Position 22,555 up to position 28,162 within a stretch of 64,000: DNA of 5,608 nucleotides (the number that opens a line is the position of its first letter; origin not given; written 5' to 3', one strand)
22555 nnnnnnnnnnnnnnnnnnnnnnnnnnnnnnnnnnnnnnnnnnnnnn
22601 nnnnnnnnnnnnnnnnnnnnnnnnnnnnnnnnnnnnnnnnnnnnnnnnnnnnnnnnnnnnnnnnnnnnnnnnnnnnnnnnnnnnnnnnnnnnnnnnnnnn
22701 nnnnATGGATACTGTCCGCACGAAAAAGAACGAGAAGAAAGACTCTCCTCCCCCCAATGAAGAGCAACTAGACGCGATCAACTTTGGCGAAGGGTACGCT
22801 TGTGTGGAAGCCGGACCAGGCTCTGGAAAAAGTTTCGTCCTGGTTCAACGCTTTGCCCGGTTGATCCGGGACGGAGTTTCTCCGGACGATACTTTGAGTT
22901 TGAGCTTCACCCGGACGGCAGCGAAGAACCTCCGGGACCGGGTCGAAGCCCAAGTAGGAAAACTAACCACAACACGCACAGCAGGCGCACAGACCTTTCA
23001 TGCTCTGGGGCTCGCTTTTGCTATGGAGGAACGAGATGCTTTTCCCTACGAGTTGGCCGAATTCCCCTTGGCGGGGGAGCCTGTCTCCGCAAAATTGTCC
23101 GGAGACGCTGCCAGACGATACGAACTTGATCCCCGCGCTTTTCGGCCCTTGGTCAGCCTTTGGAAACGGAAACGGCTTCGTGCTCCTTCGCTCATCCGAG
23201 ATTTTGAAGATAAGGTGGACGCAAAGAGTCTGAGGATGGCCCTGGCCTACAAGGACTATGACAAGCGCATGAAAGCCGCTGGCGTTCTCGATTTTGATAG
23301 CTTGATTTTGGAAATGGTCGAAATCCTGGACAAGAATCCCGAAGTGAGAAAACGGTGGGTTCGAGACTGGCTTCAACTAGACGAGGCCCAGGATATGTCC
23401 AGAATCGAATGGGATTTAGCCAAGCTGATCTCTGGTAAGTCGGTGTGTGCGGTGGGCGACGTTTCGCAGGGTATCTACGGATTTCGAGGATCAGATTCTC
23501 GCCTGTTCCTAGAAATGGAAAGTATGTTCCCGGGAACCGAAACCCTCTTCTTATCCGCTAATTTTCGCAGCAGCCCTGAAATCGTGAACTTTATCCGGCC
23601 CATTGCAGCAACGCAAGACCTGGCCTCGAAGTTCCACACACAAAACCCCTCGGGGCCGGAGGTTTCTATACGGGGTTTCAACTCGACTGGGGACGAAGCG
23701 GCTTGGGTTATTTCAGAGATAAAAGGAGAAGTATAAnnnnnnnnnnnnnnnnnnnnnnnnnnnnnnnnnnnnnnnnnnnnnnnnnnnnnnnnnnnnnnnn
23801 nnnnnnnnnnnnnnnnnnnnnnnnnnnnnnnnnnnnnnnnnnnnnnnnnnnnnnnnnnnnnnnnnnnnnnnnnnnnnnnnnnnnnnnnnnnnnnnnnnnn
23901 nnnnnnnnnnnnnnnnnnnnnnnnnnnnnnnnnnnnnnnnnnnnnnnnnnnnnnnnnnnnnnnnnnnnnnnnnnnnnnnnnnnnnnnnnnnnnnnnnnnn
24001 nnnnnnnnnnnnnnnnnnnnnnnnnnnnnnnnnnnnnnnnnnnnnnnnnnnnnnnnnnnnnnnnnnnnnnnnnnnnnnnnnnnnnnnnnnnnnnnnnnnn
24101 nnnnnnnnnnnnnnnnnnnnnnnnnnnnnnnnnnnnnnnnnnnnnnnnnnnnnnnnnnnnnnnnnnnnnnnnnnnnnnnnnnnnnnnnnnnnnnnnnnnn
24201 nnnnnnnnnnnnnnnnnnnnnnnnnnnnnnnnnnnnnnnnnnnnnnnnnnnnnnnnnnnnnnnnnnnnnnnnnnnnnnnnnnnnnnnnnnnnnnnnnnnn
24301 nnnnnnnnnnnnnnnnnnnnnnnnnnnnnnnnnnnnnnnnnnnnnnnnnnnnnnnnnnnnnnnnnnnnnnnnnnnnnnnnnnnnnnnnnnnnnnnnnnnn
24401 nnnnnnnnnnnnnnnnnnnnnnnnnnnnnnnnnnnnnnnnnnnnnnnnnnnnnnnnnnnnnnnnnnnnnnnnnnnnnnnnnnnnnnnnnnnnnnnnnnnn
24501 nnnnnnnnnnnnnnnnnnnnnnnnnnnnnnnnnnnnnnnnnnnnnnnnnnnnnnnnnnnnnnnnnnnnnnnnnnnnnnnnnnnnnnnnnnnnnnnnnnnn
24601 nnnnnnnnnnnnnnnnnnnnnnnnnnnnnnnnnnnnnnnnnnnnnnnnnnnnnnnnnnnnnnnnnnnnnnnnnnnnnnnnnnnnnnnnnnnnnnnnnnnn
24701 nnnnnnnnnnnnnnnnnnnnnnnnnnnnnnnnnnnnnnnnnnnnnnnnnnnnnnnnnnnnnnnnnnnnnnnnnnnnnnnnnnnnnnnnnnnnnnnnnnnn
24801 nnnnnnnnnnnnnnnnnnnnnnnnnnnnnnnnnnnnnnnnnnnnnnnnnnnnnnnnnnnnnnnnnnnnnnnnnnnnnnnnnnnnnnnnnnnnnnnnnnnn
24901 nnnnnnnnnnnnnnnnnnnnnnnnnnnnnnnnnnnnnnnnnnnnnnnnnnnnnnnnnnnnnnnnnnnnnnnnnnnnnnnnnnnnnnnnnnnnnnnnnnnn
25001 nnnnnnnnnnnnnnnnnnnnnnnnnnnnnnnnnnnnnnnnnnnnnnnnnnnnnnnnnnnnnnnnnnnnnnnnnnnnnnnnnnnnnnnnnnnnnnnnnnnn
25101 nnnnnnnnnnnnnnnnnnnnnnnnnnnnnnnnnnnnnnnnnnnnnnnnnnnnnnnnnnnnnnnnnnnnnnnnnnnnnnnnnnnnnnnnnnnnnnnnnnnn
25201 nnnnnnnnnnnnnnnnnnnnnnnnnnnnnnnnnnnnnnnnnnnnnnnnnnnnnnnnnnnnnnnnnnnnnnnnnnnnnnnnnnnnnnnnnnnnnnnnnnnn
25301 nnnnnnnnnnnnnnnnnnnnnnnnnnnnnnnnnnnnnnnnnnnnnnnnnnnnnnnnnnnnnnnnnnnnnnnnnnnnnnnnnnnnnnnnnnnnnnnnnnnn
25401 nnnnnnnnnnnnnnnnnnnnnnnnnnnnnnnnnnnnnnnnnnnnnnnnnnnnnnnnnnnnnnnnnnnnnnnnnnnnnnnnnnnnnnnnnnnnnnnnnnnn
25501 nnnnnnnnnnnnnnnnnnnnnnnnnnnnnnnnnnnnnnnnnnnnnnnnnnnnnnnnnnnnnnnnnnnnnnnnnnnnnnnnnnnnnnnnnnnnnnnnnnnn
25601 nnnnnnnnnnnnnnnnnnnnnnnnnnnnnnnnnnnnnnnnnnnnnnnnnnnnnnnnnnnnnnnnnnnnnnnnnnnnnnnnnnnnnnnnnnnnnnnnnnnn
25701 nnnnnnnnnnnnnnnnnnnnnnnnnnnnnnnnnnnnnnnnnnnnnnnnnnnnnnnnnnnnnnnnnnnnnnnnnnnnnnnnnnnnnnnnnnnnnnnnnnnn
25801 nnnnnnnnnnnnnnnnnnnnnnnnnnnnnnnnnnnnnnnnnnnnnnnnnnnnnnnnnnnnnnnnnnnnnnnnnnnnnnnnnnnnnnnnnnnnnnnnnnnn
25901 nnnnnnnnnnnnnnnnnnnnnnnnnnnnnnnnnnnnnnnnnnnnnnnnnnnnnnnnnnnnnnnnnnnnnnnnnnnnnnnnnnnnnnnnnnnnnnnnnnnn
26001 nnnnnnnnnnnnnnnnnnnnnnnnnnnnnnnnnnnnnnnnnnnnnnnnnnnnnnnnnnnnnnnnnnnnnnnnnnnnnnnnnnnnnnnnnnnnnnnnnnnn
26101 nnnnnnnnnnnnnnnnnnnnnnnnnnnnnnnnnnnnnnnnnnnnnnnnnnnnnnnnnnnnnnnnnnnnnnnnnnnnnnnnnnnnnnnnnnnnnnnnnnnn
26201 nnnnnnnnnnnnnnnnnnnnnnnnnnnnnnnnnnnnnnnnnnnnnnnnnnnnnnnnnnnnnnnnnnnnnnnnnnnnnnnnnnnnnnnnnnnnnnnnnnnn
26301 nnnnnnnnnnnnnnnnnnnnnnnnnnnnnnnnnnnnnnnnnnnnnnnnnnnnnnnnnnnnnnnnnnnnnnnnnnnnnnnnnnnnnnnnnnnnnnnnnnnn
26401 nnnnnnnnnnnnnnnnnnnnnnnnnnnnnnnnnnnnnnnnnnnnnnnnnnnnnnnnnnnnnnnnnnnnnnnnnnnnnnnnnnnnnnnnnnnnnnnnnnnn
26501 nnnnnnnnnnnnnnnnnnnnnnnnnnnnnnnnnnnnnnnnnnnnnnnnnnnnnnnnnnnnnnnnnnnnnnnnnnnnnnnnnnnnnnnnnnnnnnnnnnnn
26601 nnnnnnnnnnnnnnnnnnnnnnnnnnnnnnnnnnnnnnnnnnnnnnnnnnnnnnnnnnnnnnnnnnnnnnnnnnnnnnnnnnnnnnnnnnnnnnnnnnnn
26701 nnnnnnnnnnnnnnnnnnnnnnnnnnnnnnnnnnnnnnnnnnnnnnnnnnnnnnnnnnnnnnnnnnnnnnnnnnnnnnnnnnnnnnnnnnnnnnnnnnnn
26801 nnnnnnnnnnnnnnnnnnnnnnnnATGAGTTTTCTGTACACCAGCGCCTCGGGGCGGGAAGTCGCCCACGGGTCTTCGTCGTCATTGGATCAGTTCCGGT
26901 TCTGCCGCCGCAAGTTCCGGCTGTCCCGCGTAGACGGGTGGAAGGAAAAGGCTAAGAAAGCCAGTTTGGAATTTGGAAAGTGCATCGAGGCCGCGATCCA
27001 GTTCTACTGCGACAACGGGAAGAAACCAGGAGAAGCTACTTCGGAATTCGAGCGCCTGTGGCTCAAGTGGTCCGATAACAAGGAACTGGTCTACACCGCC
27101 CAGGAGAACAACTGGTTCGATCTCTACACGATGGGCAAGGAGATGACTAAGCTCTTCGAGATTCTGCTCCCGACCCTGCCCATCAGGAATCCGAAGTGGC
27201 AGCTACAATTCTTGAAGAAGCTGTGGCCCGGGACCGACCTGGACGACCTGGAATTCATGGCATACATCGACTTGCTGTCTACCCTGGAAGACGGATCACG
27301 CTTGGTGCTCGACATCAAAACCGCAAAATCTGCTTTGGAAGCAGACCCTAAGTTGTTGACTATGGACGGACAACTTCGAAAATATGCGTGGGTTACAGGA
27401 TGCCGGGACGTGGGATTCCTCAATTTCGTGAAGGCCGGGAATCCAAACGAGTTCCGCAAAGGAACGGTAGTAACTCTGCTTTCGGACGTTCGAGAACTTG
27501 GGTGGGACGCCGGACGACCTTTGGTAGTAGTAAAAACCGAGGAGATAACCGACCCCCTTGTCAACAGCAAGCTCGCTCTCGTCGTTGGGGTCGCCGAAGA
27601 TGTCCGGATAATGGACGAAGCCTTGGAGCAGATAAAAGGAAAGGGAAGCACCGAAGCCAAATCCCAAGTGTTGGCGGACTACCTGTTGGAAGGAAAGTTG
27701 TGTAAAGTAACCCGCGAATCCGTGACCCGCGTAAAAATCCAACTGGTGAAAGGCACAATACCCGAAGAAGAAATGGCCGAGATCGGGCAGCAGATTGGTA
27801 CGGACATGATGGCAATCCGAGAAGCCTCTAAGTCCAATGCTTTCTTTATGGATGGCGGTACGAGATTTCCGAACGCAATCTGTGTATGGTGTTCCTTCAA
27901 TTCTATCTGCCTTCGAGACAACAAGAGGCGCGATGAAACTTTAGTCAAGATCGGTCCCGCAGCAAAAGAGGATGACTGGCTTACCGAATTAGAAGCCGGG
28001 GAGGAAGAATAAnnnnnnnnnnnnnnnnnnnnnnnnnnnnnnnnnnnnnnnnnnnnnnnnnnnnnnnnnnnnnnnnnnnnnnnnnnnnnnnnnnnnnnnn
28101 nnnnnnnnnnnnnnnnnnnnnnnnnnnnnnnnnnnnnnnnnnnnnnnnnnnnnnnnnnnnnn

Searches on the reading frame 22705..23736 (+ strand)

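Call 10: search_protein_families(library=pfam, proteins=[window:22705-23736:+], max_evalue=0.001)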
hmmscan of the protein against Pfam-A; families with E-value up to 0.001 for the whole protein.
window:22705-23736:+ (343 aa): 2 families
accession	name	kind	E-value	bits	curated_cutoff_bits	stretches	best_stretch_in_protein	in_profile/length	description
PF00580.27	UvrD-helicase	-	1.8e-46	159.5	23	1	18-275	2-270/271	UvrD/REP helicase N-terminal domain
PF13245.12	AAA_19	-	4.9e-17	62.8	25.1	1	24-261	4-134/134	AAA domain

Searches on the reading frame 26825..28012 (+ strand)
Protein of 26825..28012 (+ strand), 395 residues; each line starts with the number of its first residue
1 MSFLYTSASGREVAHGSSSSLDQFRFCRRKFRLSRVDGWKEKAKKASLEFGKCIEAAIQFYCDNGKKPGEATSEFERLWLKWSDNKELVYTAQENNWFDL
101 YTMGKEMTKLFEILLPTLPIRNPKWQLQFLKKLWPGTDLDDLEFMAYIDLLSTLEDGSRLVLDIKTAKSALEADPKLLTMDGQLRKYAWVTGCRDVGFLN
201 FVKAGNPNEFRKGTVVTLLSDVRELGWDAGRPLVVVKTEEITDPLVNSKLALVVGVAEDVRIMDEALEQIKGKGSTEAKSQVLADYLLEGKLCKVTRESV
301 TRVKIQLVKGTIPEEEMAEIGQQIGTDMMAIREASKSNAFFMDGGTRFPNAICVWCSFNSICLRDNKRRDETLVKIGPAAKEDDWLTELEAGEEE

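Call 10: search_protein_families(library=pfam, proteins=[window:26825-28012:+], max_evalue=0.001)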
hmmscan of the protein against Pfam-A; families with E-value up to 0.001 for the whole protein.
window:26825-28012:+ (395 aa): 1 family
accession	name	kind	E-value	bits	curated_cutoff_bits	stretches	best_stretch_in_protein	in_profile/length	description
PF12705.13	PDDEXK_1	-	9.6e-11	42.5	22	1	17-362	3-246/247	PD-(D/E)XK nuclease superfamily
